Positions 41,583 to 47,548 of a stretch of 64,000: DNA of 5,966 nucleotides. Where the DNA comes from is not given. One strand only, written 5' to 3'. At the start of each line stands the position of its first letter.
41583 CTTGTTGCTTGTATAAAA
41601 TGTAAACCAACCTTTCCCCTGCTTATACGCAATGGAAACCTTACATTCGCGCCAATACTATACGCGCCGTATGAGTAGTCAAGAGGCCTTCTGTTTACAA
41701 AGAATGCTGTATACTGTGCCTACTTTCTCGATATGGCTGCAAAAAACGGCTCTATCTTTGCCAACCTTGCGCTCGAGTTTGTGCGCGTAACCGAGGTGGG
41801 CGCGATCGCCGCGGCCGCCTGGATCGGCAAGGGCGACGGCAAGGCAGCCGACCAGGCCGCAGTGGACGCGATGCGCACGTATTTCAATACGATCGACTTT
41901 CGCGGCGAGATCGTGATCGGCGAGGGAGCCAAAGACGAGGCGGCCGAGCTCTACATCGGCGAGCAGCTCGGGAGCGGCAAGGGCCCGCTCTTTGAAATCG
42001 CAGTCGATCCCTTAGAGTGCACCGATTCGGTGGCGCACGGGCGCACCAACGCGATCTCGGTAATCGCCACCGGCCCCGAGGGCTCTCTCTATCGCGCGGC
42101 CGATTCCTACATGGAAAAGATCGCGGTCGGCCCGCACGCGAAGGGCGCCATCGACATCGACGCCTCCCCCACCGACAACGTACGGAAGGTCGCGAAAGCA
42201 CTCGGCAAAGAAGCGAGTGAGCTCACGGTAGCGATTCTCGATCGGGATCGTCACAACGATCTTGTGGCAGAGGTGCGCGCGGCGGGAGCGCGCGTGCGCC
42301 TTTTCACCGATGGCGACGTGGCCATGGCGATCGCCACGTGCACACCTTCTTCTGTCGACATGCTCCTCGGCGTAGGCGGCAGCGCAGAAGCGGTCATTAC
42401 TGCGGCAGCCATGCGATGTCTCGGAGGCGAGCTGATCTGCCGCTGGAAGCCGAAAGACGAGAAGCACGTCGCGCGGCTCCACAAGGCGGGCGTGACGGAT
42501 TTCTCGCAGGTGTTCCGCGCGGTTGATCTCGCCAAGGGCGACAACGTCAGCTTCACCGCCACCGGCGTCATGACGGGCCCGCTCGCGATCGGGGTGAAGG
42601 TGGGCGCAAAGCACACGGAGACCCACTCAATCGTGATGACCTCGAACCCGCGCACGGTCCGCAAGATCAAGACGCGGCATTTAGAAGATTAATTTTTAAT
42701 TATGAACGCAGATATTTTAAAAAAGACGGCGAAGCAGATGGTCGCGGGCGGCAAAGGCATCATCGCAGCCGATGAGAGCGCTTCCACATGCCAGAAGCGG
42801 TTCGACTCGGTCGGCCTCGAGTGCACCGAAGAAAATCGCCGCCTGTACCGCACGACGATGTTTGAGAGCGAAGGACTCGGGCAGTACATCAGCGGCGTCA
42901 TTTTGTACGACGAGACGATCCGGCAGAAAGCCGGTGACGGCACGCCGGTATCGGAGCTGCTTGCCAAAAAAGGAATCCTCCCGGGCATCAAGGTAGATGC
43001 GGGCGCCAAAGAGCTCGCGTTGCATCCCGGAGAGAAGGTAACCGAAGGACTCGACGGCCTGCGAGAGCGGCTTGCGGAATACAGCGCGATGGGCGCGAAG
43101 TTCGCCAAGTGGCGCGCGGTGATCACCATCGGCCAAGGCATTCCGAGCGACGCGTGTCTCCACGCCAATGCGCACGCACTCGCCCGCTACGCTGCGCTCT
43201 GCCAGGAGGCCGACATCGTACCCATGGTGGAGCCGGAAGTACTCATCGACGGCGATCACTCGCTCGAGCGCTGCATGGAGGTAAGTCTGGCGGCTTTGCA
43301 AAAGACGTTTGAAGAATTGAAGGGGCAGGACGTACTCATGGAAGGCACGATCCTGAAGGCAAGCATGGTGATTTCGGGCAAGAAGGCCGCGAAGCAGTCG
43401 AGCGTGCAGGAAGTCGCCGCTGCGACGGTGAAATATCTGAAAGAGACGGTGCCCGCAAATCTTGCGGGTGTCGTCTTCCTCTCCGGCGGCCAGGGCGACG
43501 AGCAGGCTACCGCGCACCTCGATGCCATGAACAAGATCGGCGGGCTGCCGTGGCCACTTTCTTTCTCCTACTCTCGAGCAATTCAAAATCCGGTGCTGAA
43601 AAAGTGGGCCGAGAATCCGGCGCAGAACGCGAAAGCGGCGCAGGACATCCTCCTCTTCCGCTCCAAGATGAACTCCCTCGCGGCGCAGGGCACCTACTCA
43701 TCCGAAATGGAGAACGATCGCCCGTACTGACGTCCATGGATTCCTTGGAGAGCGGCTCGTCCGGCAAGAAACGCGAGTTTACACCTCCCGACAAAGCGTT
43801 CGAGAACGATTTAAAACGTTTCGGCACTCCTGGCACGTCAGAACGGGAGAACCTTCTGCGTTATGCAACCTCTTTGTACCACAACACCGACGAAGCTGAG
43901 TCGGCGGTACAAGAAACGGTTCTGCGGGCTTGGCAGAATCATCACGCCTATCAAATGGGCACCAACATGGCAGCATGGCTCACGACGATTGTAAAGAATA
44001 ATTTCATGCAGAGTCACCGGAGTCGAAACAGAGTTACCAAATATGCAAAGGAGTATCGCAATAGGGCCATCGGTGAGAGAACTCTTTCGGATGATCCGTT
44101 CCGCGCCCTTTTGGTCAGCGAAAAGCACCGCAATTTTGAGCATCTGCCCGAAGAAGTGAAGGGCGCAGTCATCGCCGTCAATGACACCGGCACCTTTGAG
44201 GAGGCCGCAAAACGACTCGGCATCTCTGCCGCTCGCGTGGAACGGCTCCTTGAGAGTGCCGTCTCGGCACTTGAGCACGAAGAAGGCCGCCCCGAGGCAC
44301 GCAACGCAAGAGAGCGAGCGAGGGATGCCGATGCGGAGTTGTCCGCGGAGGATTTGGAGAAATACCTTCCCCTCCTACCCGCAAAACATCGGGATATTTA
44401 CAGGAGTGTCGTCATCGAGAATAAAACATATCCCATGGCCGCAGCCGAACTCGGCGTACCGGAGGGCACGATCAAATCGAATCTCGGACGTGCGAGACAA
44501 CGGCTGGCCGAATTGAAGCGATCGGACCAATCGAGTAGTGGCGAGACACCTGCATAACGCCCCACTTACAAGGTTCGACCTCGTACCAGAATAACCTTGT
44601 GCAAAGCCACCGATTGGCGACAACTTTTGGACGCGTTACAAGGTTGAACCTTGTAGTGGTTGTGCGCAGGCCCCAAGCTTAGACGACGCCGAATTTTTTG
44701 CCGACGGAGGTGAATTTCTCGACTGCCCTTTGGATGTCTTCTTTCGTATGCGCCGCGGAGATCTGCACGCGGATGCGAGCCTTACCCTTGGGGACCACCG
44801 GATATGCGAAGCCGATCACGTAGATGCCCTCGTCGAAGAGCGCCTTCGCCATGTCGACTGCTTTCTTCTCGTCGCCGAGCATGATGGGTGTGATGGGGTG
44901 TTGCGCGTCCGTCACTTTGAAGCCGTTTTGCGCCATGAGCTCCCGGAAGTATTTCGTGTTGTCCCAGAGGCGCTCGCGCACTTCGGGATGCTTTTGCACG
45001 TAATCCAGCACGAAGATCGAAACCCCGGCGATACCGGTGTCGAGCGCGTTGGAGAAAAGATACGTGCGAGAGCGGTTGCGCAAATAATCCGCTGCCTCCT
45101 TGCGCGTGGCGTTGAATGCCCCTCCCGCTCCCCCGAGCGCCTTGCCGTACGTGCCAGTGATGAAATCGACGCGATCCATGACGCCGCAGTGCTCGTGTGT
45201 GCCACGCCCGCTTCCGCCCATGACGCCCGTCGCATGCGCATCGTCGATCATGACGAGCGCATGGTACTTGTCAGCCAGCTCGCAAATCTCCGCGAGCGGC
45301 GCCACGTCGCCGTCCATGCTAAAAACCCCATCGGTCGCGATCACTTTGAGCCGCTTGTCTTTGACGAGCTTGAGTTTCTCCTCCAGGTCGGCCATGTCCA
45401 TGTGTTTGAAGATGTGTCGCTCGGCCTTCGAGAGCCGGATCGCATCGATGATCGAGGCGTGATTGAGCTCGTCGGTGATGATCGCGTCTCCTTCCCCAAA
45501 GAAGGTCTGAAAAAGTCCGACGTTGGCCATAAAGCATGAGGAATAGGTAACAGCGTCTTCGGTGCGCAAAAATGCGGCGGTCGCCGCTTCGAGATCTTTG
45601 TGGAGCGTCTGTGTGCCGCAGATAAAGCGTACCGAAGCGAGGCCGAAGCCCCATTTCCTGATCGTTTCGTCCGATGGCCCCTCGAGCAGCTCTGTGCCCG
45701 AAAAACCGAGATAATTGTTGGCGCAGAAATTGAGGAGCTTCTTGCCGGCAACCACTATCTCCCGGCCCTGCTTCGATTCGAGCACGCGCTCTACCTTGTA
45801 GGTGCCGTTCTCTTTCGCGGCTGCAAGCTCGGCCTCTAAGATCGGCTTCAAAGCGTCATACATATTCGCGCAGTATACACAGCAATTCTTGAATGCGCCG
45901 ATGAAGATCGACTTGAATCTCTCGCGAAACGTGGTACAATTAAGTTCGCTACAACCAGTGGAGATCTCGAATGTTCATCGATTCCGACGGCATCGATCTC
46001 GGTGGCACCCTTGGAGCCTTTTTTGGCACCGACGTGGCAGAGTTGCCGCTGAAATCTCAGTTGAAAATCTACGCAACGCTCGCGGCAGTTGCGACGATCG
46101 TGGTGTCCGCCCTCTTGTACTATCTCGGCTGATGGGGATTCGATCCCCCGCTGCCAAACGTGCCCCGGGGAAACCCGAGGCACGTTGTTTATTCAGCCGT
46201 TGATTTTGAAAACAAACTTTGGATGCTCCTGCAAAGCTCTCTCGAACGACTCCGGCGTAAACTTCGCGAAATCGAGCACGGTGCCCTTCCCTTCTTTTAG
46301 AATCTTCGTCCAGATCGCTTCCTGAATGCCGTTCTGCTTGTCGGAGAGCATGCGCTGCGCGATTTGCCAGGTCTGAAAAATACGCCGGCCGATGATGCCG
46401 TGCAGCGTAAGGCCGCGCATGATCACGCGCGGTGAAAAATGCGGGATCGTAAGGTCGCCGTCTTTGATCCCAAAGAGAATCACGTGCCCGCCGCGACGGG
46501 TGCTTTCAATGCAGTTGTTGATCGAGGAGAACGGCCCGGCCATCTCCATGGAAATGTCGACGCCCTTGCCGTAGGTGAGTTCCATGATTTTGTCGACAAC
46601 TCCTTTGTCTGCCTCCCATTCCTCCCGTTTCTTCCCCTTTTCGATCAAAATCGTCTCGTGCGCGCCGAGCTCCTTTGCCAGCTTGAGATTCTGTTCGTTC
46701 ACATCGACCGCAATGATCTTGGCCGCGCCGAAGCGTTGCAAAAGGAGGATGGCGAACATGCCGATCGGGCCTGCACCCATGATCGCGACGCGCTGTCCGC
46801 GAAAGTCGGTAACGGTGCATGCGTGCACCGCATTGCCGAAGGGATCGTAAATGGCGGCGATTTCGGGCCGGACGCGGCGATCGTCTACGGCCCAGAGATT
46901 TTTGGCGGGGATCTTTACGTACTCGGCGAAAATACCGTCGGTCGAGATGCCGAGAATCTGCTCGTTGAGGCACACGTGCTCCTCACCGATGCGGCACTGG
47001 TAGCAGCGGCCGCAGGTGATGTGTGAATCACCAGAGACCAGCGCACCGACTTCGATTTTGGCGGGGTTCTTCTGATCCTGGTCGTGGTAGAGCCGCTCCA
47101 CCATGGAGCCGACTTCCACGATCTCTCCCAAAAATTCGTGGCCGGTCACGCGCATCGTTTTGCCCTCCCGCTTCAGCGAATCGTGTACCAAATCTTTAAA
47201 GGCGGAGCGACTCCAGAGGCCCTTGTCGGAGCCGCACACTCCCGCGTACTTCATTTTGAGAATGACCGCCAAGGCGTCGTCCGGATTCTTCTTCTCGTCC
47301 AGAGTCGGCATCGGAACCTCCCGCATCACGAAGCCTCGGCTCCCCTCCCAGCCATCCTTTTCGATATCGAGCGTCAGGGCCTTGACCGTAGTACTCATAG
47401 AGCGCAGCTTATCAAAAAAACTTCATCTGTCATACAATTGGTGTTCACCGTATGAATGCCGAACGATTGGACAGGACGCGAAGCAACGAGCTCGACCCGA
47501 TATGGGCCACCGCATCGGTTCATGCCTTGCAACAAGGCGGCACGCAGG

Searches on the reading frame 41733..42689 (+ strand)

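Call 63: search_protein_families(library=pfam, proteins=[window:41733-42689:+], max_evalue=0.00001)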
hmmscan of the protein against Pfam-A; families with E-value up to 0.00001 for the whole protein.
window:41733-42689:+ (319 aa): 1 family
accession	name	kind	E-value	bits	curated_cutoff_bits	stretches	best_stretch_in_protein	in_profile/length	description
PF03320.18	FBPase_glpX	-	1.2e-120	402.5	27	1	11-316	2-307/307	Bacterial fructose-1,6-bisphosphatase, glpX-encoded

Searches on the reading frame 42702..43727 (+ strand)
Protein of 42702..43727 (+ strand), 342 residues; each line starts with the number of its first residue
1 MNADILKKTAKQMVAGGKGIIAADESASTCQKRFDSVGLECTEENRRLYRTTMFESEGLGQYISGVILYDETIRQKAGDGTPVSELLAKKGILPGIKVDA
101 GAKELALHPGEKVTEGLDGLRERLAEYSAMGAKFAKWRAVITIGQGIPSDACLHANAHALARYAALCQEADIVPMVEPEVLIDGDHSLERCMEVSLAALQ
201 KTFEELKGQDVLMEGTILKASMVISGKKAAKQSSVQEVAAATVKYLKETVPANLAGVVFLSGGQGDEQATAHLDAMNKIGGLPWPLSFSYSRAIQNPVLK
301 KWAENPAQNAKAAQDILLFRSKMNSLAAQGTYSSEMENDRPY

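Call 63: search_protein_families(library=pfam, proteins=[window:42702-43727:+], max_evalue=0.00001)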
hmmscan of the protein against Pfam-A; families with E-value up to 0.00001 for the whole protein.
window:42702-43727:+ (342 aa): 1 family
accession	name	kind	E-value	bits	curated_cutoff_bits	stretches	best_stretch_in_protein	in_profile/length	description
PF00274.25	Glycolytic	-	2.8e-128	428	22.2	1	6-338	2-335/349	Fructose-bisphosphate aldolase class-I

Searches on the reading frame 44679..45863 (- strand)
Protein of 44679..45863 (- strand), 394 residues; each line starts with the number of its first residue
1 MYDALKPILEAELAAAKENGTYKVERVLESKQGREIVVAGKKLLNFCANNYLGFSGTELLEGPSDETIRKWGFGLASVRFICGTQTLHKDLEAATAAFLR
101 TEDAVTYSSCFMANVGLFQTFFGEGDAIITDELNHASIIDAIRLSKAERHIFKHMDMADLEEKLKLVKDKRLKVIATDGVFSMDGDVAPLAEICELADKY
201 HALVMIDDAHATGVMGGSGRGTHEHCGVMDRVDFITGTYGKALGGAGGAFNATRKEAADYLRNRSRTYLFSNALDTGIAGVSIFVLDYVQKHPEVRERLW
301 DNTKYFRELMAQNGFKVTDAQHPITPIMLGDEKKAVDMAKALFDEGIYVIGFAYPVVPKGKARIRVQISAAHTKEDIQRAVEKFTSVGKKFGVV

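Call 49: search_protein_families(library=pfam, proteins=[window:44679-45863:-], max_evalue=0.00001)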
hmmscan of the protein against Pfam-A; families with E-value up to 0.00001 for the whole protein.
window:44679-45863:- (394 aa): 2 families
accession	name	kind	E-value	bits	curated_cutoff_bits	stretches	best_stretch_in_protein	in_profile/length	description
PF00155.27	Aminotran_1_2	-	6.5e-66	223.4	19.7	1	42-384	2-361/361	Aminotransferase class I and II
PF00266.25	Aminotran_5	-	1.9e-06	27.5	21.5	1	109-213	73-181/371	Aminotransferase class-V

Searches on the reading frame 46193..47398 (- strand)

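Call 49: search_protein_families(library=pfam, proteins=[window:46193-47398:-], max_evalue=0.00001)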
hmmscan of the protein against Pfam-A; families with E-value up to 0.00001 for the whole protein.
window:46193-47398:- (401 aa): 2 families
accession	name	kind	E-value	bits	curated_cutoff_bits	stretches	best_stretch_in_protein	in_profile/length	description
PF00107.32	ADH_zinc_N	-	3.4e-24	85.7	31.8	1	211-350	1-126/129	Zinc-binding dehydrogenase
PF08240.17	ADH_N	-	1.9e-17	63.8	23.5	1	44-172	4-103/104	Alcohol dehydrogenase GroES-like domain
